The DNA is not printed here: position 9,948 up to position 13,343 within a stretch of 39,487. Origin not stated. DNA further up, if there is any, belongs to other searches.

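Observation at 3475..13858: Nine-gene operon built around a giant tubulin/FtsZ-superfamily GTPase with a predicted trans-envelope partner set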

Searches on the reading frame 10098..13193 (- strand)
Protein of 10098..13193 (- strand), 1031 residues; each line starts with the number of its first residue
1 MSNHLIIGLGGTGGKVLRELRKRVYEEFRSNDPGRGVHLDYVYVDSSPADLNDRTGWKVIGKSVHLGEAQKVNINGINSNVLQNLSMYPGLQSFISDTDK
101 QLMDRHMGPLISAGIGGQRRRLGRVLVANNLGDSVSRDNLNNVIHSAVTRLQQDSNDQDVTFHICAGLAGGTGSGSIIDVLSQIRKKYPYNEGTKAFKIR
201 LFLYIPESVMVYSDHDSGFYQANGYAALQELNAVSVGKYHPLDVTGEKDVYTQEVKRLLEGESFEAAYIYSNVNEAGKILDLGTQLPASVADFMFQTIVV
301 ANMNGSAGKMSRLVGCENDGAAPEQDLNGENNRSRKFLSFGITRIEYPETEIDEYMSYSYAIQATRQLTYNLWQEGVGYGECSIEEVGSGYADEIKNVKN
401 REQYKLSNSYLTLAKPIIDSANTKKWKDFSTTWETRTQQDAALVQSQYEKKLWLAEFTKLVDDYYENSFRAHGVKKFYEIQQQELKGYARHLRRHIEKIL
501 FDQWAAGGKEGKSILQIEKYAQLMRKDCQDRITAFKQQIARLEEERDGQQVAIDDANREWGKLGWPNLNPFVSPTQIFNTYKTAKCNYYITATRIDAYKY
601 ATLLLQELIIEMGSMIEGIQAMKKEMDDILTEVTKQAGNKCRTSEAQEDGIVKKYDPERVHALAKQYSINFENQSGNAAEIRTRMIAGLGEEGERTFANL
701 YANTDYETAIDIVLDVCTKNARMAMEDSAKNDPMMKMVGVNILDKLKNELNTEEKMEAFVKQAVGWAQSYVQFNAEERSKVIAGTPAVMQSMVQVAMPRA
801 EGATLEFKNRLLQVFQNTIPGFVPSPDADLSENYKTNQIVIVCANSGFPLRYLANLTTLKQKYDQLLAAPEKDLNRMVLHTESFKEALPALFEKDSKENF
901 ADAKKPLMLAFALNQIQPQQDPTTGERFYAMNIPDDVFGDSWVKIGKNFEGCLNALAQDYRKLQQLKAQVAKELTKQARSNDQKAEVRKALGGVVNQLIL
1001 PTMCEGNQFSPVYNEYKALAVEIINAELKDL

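Call 5: search_protein_families(library=pfam, proteins=[window:10098-13193:-], max_evalue=0.1)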
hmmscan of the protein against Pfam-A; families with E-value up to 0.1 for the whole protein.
window:10098-13193:- (1031 aa): 3 families
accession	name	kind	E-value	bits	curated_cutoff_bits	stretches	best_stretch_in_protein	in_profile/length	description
PF13809.12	Tubulin_2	-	2.2e-50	172.4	27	1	5-364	1-354/356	Tubulin like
PF00091.31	Tubulin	-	0.00039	21.2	33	1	6-189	4-139/190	Tubulin/FtsZ family, GTPase domain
PF23659.1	UFL1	-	0.09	13.6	27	0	735-805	38-99/120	E3 UFM1-protein ligase 1-like domain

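Call 6: search_protein_families(library=padloc, proteins=[window:10098-13193:-], max_evalue=0.1)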
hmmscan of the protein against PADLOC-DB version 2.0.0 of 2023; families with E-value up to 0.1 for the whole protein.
window:10098-13193:- (1031 aa): 1 family
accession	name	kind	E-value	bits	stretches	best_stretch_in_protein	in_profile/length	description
PDLC00464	JetA1|JetA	-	0.057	10.3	0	516-547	136-167/492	DUF3375 domain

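Call 8: search_protein_families(library=ncbifam, proteins=[window:10098-13193:-], max_evalue=0.01)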
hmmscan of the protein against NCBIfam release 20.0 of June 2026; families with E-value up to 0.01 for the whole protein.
window:10098-13193:- (1031 aa): 0 families

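Call 18: find_homologous_proteins(query=window:10098-13193:-, max_evalue=0.00001)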
Query window:10098-13193:- (1031 aa): 1734 proteins with E <= 0.00001 among 8000 candidates; the best 120 are listed.
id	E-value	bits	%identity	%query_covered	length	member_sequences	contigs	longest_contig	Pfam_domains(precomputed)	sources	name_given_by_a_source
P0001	0.0e+0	2341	100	100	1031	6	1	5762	PF13809.13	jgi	-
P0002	0.0e+0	1911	80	100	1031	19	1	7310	PF13809.13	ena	-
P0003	0.0e+0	1733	73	100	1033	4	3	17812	PF13809.13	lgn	-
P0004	0.0e+0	1718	73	100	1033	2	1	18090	PF13809.13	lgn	-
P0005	0.0e+0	1715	72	100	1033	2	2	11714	PF13809.13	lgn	-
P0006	0.0e+0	1714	72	100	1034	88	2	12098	PF13809.13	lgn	-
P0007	0.0e+0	1714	72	100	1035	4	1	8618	PF13809.13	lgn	-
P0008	0.0e+0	1712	72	100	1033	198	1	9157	PF13809.13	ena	-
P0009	0.0e+0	1699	71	100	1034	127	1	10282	PF13809.13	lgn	-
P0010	0.0e+0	1694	71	100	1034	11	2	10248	PF13809.13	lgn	-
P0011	0.0e+0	1691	71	100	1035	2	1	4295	PF13809.13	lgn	-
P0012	0.0e+0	1688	70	100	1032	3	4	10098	PF13809.13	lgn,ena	-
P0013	0.0e+0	1678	71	100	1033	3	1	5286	PF13809.13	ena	-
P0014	0.0e+0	1677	71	100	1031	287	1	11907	PF13809.13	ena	-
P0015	0.0e+0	1677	71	100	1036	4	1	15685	PF13809.13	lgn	-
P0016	0.0e+0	1666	70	100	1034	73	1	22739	PF13809.13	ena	-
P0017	0.0e+0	1662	71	100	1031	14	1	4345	PF13809.13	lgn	-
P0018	0.0e+0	1661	69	100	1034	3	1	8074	PF13809.13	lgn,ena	-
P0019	0.0e+0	1658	71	100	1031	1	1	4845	PF13809.13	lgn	-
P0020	0.0e+0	1655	71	100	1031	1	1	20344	PF13809.13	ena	-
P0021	0.0e+0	1654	70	100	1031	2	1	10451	PF13809.13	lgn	-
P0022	0.0e+0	1648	70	100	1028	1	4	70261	PF13809.13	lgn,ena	-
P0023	0.0e+0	1637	70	100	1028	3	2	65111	PF13809.13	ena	-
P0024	0.0e+0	1635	68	100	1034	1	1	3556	PF13809.13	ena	-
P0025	0.0e+0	1631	68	100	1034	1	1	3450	PF13809.13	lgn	-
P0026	0.0e+0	1629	69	100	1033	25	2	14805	PF13809.13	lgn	-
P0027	0.0e+0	1625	69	100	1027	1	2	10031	PF13809.13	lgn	-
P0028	0.0e+0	1622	68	100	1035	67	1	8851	PF13809.13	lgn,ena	-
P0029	0.0e+0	1612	68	100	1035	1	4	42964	PF13809.13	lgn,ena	-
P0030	0.0e+0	1606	67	100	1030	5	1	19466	PF13809.13,PF00091.32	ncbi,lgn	-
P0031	0.0e+0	1587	67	100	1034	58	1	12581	PF13809.13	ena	-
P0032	0.0e+0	1551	65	100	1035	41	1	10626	PF13809.13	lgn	-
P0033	0.0e+0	1551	65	100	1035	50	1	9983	PF13809.13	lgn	-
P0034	0.0e+0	1515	64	100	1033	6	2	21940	PF13809.13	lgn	-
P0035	0.0e+0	1512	65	100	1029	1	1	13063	PF13809.13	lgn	-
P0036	0.0e+0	1507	64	100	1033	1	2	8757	PF13809.13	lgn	-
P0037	0.0e+0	1495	64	100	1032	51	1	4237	PF13809.13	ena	-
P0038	0.0e+0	1492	64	100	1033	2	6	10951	PF13809.13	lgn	-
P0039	0.0e+0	1486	63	100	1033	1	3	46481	PF13809.13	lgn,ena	-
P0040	0.0e+0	1485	63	100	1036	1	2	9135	PF13809.13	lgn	-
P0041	0.0e+0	1485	63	100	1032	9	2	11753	PF13809.13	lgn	-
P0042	0.0e+0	1484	63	100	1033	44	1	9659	PF13809.13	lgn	-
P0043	0.0e+0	1478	63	100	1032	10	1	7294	PF13809.13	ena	-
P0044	0.0e+0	1475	63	100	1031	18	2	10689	PF13809.13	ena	-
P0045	0.0e+0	1474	62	100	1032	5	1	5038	PF13809.13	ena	-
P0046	0.0e+0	1474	63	100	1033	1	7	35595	PF13809.13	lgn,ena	-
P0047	0.0e+0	1472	63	100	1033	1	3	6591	PF13809.13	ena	-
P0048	0.0e+0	1472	63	100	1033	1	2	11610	PF13809.13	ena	-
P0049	0.0e+0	1470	63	100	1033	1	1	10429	PF13809.13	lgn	-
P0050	0.0e+0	1470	63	100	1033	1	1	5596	PF13809.13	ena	-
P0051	0.0e+0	1467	62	100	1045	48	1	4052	PF13809.13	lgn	-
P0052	0.0e+0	1465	63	100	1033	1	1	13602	PF13809.13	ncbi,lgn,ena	-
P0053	0.0e+0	1462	63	100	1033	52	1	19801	PF13809.13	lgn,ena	-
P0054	0.0e+0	1433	61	100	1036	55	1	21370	PF13809.13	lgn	-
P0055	0.0e+0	1424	61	100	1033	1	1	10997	PF13809.13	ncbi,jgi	-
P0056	0.0e+0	1420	61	100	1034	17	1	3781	PF13809.13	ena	-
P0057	0.0e+0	1406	60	100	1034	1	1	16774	PF13809.13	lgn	-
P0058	0.0e+0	1404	60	100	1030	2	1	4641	PF13809.13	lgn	-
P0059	0.0e+0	1403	60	100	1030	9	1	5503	PF13809.13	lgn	-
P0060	0.0e+0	1400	60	100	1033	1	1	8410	PF13809.13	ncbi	-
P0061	0.0e+0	1398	60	100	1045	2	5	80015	PF13809.13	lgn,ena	-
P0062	0.0e+0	1397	61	100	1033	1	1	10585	PF13809.13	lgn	-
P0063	0.0e+0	1395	60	100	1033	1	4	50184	PF13809.13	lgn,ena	-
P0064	0.0e+0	1390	59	100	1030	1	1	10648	PF13809.13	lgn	-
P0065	0.0e+0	1388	60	100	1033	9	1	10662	PF13809.13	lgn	-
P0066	0.0e+0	1388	60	100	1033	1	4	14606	PF13809.13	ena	-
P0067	0.0e+0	1387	60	100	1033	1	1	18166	PF13809.13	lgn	-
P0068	0.0e+0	1387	60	100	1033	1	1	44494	PF13809.13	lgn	-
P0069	0.0e+0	1387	59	100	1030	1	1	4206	PF13809.13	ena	-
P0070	0.0e+0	1386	60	100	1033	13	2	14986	PF13809.13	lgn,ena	-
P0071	0.0e+0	1384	59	100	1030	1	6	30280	PF13809.13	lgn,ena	-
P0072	0.0e+0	1384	60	100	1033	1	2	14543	PF13809.13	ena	-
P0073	0.0e+0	1384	60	100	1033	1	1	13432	PF13809.13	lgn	-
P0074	0.0e+0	1383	60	100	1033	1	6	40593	PF13809.13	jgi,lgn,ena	-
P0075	0.0e+0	1382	59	100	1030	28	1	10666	PF13809.13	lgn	-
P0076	0.0e+0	1381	60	100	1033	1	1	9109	PF13809.13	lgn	-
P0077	0.0e+0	1380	60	100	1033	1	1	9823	PF13809.13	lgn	-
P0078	0.0e+0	1380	60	100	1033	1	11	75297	PF13809.13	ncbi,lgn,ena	-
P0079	0.0e+0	1380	60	100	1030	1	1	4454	PF13809.13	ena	-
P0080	0.0e+0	1378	59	100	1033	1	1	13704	PF13809.13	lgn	-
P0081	0.0e+0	1378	59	100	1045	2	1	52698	PF13809.13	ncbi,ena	-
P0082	0.0e+0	1377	59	100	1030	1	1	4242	PF13809.13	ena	-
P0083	0.0e+0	1376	59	100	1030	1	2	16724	PF13809.13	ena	-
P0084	0.0e+0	1376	59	100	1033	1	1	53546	PF13809.13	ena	-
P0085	0.0e+0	1375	59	100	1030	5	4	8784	PF13809.13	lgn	-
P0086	0.0e+0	1375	59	100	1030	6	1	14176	PF13809.13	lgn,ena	-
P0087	0.0e+0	1375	59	100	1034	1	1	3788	PF13809.13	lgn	-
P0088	0.0e+0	1375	59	100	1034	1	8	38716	PF13809.13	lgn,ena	-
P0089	0.0e+0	1374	59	100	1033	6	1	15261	PF13809.13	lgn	-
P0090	0.0e+0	1374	60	100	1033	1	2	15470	PF13809.13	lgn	-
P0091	0.0e+0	1373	59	100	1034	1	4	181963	PF13809.13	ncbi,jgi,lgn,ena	jgi:hypothetical protein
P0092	0.0e+0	1373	60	100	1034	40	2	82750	PF13809.13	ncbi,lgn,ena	-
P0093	0.0e+0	1373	59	100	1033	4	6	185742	PF13809.13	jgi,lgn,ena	-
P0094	0.0e+0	1372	58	100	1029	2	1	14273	PF13809.13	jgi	-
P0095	0.0e+0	1371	59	100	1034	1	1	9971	PF13809.13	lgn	-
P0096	0.0e+0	1371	59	100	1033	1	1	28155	PF13809.13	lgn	-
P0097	0.0e+0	1368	59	100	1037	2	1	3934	PF13809.13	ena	-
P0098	0.0e+0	1366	60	100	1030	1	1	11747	PF13809.13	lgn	-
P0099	0.0e+0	1366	58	100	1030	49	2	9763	PF13809.13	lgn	-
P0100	0.0e+0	1364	59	100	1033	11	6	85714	PF13809.13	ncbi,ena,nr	ncbi:MAG: hypothetical protein IJP46_05635 [Prevotella sp.]|nr:hypothetical protein [Prevotella sp.]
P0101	0.0e+0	1364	60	100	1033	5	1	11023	PF13809.13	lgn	-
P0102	0.0e+0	1363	58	100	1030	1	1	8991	PF13809.13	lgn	-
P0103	0.0e+0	1363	59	100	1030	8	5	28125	PF13809.13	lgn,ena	-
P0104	0.0e+0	1361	59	100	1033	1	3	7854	PF13809.13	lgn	-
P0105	0.0e+0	1358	59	100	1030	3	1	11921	PF13809.13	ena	-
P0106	0.0e+0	1357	59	100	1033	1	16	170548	PF13809.13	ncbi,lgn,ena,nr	ncbi:MAG: hypothetical protein J6I31_00900 [Prevotella sp.]|nr:hypothetical protein [Prevotella sp.]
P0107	0.0e+0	1357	58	100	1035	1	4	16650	PF13809.13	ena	-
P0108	0.0e+0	1356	59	100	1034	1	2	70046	PF13809.13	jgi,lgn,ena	-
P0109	0.0e+0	1353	58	99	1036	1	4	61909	PF13809.13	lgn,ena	-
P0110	0.0e+0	1352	59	100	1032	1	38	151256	PF13809.13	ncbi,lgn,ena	-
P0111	0.0e+0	1352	59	100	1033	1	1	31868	PF13809.13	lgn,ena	-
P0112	0.0e+0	1352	59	100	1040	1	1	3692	PF13809.13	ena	-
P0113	0.0e+0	1352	60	100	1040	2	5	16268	PF13809.13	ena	-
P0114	0.0e+0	1351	58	100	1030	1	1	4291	PF13809.13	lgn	-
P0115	0.0e+0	1351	59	100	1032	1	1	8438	PF13809.13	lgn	-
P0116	0.0e+0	1351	59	100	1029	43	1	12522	PF13809.13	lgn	-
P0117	0.0e+0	1350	59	100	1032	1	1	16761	PF13809.13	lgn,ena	-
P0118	0.0e+0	1350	59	100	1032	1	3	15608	PF13809.13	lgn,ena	-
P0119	0.0e+0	1349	58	100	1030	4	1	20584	PF13809.13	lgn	-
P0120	0.0e+0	1349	59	100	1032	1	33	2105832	PF13809.13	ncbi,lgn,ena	-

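Call 20: find_related_loci(query=window:10098-13193:-, collection=genome_contigs, flank=10000)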
Query window:10098-13193:- (1031 aa) in genome_contigs; peptide patterns used: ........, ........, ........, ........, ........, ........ (x = any residue, [..] = any of these).
39 stretches matched a pattern; 16 encode a relative of the query (tblastn E <= 1e-3); 14 distinct loci.
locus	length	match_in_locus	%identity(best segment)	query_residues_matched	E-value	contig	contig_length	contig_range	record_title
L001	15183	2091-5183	80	1-1031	0e+0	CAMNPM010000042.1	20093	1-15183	MAG: uncultured Prevotella sp. isolate SRR873596_bin.126_metaWRAP_v1.3_MAG genome assembly, contig: NODE.5981_length_200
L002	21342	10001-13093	71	1-1031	0e+0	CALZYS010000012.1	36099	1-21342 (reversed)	MAG: uncultured Prevotella sp. isolate SRR5976180_bin.46_metaWRAP_v1.3_MAG genome assembly, contig: ERZ8810620.165, whol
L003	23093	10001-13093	71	1-1031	0e+0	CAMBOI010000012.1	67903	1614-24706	MAG: uncultured Prevotella sp. isolate SRR17382104_bin.7_metaWRAP_v1.3_MAG genome assembly, contig: ERZ10544615.164, who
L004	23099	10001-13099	69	1-1031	0e+0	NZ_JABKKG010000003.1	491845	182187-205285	Palleniella intestinalis strain PINT PINT_3, whole genome shotgun sequence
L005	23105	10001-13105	68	1-1031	0e+0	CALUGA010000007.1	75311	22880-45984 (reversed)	MAG: uncultured Prevotella sp. isolate BRZ_LE__bin5 genome assembly, contig: BRZ_LE__NODE_263_length_75311_cov_12.366922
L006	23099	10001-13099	68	1-1031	0e+0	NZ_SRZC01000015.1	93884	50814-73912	Palleniella muris strain NM73_A23 NODE_15_length_93884_cov_464.658, whole genome shotgun sequence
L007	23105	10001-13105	68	1-1031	0e+0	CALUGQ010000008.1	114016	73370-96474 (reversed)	MAG: uncultured Prevotella sp. isolate BRZ_BK__bin96 genome assembly, contig: BRZ_BK__NODE_250_length_114016_cov_8.27734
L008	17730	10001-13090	67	1-1031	0e+0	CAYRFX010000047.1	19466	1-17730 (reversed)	MAG TPA_asm: uncultured Bacteroidaceae bacterium isolate SRP315200_co2_310 genome assembly, contig: NODE_2643_length_194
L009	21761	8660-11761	67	1-1031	0e+0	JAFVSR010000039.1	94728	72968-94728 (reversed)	MAG: Bacteroidaceae bacterium isolate RGIG5359 Sheep_Colon-3__c298195, whole genome shotgun sequence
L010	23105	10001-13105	68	1-1031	0e+0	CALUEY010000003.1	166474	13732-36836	MAG: uncultured Prevotella sp. isolate BRZ_MT__bin52 genome assembly, contig: BRZ_MT__NODE_102_length_166474_cov_21.2935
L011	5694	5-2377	67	241-1031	0e+0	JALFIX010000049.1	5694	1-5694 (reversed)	MAG: Prevotella sp. isolate SUG722 k141_369800, whole genome shotgun sequence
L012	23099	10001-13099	73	1-1031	0e+0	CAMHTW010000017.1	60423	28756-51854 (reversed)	MAG: uncultured Prevotella sp. isolate SRR11784292_bin.59_metaWRAP_v1.3_MAG genome assembly, contig: ERZ12202954.256, wh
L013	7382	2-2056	66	346-1031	0e+0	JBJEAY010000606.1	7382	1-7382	MAG: Prevotella sp. isolate FUKU07_bin.024 NODE_4233_length_7382_cov_6.210045, whole genome shotgun sequence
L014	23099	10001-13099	72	1-1031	0e+0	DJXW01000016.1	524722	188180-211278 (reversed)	MAG TPA_asm: Prevotella sp. UBA6994 UBA6994_contig_94, whole genome shotgun sequence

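Call 23: search_protein_families(library=pfam, proteins=[L001:9056-10666:+, L001:10693-11409:+, L001:11479-12477:+, L001:12562-13665:+, L004:16737-17897:+, L004:17928-19631:+, L004:19648-20070:+, L012:16455-17891:+, L012:17888-18907:+, L012:18915-19577:+], max_evalue=0.01)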
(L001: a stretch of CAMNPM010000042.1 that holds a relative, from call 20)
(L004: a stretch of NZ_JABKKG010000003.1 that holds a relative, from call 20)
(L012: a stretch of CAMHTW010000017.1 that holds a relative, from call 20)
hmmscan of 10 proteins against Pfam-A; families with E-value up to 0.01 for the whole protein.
L001:9056-10666:+ (536 aa): 0 families

L001:10693-11409:+ (238 aa): 0 families

L001:11479-12477:+ (332 aa): 3 families
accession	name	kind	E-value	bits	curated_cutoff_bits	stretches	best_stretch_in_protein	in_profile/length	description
PF13365.12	Trypsin_2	-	1.2e-17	65.4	27.6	2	197-305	40-144/144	Trypsin-like peptidase domain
PF00089.32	Trypsin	-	1.4e-08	35.3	20.6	1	204-320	82-209/220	Trypsin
PF10459.15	Peptidase_S46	-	5e-07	29.2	22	1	82-108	47-73/698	Peptidase S46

L001:12562-13665:+ (367 aa): 9 families
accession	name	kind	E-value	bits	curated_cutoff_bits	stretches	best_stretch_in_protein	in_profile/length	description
PF10609.15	ParA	-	8.8e-89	297.6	27.1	1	99-347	2-245/246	NUBPL iron-transfer P-loop NTPase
PF01656.29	CbiA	-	6.4e-14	52.4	25.4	1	103-327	1-124/125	CobQ/CobB/MinD/ParA nucleotide binding domain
PF13614.12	AAA_31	-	1.9e-11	44.7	27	1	101-243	2-146/177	AAA domain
PF02374.21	ArsA_ATPase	-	2.6e-07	30.6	24.3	1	106-138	6-38/305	Anion-transporting ATPase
PF00142.24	Fer4_NifH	-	3.3e-07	30.5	25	1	107-143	6-42/271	4Fe-4S iron sulfur cluster binding proteins, NifH/frxC family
PF09140.17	MipZ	-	4.1e-07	30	20.7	1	102-153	2-53/262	ATPase MipZ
PF01883.24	FeS_assembly_P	-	1.1e-06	29.3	23.5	1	7-79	3-72/73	Iron-sulfur cluster assembly protein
PF06564.18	CBP_BcsQ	-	0.0031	17.5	21.3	1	102-137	3-38/234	Cellulose biosynthesis protein BcsQ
PF16575.11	CLP1_P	-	0.0065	16.7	26.6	0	108-139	1-32/188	mRNA cleavage and polyadenylation factor CLP1 P-loop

L004:16737-17897:+ (386 aa): 2 families
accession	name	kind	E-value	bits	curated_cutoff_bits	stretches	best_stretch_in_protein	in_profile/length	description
PF03781.23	FGE-sulfatase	-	6.2e-12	46.1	23.3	2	218-307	12-124/255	Sulfatase-modifying factor enzyme 1-like domain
PF08308.17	PEGA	-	6.2e-06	26.5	20.8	1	132-197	4-68/71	PEGA domain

L004:17928-19631:+ (567 aa): 0 families

L004:19648-20070:+ (140 aa): 0 families

L012:16455-17891:+ (478 aa): 3 families
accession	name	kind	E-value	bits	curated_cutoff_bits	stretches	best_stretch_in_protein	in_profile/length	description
PF08308.17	PEGA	-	2.1e-10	40.8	20.8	1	205-267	5-65/71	PEGA domain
PF13620.12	CarboxypepD_reg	-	0.0002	22.1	32.3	0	155-193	38-78/82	Carboxypeptidase regulatory-like domain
PF13715.12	CarbopepD_reg_2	-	0.0027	18.1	32.2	0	231-269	38-78/88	CarboxypepD_reg-like domain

L012:17888-18907:+ (339 aa): 3 families
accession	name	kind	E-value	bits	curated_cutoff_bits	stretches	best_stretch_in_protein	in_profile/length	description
PF13620.12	CarboxypepD_reg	-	1.6e-08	35.2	32.3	1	159-203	35-81/82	Carboxypeptidase regulatory-like domain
PF08308.17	PEGA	-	1.2e-07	31.9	20.8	1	210-272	4-69/71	PEGA domain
PF13715.12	CarbopepD_reg_2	-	1.1e-05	25.8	32.2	0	235-277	40-83/88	CarboxypepD_reg-like domain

L012:18915-19577:+ (220 aa): 0 families
